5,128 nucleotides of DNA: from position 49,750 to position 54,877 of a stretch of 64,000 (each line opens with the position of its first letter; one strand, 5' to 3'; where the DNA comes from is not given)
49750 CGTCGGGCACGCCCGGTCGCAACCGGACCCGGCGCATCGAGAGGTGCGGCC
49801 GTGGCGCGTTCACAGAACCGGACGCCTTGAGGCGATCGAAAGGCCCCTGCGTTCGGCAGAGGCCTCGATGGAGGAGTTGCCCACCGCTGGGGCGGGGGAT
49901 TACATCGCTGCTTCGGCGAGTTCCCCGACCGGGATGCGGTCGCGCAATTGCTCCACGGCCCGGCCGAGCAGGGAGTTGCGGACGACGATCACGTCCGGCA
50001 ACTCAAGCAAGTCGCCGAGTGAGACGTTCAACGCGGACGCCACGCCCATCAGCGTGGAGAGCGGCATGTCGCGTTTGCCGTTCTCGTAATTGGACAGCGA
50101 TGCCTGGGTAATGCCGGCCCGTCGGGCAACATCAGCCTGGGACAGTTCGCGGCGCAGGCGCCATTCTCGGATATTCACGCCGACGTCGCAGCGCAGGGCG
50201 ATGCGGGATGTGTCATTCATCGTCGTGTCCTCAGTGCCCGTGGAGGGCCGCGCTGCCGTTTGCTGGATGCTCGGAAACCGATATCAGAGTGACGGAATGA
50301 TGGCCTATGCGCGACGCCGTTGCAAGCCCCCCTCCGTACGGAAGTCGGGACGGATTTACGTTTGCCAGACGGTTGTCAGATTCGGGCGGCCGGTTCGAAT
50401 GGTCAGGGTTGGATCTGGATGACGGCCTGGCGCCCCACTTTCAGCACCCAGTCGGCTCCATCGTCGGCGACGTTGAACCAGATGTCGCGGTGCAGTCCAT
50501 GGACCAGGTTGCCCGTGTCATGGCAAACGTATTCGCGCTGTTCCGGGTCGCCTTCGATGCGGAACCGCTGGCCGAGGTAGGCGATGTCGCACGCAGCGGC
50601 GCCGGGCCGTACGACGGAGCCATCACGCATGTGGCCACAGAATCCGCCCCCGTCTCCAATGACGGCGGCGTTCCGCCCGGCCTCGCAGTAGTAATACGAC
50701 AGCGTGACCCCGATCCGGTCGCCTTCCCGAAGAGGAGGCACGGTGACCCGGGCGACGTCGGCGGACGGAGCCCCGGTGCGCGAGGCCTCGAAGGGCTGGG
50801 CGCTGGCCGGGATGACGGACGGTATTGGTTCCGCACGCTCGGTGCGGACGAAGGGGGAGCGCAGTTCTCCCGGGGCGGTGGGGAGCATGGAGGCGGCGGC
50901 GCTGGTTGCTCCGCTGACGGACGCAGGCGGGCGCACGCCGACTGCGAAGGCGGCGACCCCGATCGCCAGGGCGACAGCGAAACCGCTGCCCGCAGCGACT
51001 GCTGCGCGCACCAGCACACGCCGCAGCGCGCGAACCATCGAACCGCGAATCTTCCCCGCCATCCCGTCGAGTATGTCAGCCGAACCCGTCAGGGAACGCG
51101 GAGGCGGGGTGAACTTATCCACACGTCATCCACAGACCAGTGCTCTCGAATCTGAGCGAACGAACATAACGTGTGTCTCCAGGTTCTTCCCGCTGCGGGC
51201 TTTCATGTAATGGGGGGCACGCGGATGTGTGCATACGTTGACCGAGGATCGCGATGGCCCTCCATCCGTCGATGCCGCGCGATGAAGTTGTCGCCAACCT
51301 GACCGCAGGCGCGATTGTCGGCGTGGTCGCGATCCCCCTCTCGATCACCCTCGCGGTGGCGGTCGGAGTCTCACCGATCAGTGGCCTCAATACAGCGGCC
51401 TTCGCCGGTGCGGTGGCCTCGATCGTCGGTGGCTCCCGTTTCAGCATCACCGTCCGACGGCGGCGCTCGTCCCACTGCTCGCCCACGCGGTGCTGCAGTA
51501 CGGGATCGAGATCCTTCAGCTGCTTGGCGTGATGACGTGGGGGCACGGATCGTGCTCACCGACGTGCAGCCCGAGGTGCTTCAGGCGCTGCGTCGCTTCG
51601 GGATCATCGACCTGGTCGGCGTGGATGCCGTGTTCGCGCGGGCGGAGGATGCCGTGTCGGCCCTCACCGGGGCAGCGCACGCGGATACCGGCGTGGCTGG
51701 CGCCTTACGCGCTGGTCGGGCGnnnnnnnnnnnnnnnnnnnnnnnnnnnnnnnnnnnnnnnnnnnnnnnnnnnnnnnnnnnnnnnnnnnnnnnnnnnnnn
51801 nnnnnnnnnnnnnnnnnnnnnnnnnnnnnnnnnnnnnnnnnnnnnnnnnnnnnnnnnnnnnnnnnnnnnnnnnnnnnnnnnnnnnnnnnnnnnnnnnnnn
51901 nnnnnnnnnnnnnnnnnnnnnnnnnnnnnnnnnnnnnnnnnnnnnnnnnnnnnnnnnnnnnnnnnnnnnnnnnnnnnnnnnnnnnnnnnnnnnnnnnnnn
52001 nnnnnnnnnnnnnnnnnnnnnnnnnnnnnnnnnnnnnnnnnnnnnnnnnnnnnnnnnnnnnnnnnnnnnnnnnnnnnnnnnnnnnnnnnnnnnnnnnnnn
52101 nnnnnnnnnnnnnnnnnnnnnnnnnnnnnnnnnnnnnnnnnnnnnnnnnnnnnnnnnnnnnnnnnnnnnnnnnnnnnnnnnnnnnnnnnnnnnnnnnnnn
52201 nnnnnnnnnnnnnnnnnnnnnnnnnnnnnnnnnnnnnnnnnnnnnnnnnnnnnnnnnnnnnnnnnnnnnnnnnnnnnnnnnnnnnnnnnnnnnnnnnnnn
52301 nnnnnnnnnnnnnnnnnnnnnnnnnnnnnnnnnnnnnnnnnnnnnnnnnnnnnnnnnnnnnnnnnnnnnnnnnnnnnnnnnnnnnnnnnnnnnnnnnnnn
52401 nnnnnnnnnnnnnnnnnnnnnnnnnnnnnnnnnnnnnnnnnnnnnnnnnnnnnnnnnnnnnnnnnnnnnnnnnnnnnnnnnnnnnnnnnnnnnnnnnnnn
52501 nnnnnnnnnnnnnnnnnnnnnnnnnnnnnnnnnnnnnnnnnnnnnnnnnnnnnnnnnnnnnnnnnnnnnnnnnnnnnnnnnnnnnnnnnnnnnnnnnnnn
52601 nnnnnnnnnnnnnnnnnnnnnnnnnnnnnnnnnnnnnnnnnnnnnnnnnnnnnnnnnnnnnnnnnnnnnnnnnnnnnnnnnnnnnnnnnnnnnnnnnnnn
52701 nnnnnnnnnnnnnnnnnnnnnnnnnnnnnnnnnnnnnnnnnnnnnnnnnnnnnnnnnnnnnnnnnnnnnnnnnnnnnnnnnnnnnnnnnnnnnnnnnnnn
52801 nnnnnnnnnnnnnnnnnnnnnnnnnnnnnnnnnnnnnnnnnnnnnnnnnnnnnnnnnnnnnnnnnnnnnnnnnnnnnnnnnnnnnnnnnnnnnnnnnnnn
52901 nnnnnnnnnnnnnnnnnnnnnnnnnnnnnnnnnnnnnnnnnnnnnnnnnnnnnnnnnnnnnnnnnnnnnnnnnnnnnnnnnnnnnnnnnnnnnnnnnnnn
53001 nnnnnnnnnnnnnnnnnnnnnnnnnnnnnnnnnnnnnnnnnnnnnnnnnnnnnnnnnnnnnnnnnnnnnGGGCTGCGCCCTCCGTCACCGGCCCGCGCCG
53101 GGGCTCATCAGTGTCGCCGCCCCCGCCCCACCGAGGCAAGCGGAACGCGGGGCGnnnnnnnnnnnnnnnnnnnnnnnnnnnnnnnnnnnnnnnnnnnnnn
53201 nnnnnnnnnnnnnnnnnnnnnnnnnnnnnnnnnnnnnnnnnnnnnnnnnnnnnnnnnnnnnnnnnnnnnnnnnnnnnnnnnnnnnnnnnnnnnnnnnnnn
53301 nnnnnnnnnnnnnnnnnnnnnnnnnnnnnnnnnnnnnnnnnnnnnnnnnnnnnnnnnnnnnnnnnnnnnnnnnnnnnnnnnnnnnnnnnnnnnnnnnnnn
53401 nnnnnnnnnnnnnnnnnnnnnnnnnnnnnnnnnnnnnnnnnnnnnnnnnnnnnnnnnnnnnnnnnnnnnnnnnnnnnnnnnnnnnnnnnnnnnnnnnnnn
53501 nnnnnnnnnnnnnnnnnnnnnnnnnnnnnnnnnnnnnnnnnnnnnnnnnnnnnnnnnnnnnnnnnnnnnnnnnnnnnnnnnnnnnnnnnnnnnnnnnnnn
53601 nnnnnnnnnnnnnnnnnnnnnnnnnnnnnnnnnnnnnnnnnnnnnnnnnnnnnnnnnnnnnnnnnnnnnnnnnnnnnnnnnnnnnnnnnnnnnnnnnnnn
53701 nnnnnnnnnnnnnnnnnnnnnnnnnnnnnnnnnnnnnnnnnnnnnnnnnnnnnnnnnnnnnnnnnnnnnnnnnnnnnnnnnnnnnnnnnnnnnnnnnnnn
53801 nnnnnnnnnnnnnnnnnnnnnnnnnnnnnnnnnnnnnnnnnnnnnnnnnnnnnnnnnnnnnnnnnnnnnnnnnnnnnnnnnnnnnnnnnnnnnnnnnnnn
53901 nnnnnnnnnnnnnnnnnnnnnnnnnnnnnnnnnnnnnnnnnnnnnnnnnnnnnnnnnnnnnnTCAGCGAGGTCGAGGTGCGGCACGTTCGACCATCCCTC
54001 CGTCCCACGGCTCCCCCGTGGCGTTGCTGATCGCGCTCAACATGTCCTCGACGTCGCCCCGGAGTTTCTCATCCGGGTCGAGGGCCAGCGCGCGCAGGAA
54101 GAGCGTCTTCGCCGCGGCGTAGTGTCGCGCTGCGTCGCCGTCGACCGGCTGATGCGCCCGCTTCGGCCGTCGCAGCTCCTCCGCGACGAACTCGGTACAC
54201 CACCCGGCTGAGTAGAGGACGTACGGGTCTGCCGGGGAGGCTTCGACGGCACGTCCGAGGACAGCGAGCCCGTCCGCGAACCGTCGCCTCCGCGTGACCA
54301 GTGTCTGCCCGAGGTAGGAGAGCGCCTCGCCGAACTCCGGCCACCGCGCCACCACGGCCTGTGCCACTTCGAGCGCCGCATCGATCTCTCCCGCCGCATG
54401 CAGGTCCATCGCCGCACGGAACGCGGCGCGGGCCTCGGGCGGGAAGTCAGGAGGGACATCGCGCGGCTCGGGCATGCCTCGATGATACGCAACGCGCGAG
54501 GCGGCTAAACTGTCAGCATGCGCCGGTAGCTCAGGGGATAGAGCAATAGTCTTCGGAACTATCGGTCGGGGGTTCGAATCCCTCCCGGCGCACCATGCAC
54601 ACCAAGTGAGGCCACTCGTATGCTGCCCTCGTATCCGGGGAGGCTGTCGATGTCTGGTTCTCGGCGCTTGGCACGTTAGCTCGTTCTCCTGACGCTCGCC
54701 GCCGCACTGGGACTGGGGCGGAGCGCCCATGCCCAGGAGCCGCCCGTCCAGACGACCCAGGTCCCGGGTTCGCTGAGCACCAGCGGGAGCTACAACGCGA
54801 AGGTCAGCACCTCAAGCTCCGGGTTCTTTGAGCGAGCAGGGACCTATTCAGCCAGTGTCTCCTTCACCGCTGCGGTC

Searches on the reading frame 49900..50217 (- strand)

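Call 39: search_protein_families(library=pfam, proteins=[window:49900-50217:-], max_evalue=0.00001)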
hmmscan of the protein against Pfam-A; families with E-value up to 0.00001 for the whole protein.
window:49900-50217:- (105 aa): 5 families
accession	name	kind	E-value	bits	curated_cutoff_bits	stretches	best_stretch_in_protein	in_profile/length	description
PF01381.28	HTH_3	-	2.7e-15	56.5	23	1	16-70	1-55/55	Helix-turn-helix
PF13443.12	HTH_26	-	1e-13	51.7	22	1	15-74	1-61/63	Cro/C1-type HTH DNA-binding domain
PF13560.12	HTH_31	-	2.5e-11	44.2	27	1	13-71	3-61/64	Helix-turn-helix domain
PF12844.13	HTH_19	-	4.4e-09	36.6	30.2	1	15-75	3-63/64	Helix-turn-helix domain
PF13744.12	HTH_37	-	1.4e-06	28.5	27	1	2-64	9-72/80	Helix-turn-helix domain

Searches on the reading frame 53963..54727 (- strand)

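Call 40: search_protein_families(library=pfam, proteins=[window:53963-54727:-], max_evalue=0.00001)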
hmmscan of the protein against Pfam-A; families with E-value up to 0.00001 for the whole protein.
window:53963-54727:- (254 aa): 2 families
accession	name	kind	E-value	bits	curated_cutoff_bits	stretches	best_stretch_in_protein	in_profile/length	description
PF13428.12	TPR_14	-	1.2e-06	29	23.5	0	101-141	3-43/44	Tetratricopeptide repeat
PF13432.12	TPR_16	-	7.3e-06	26.8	32.7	1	104-168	2-65/65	Tetratricopeptide repeat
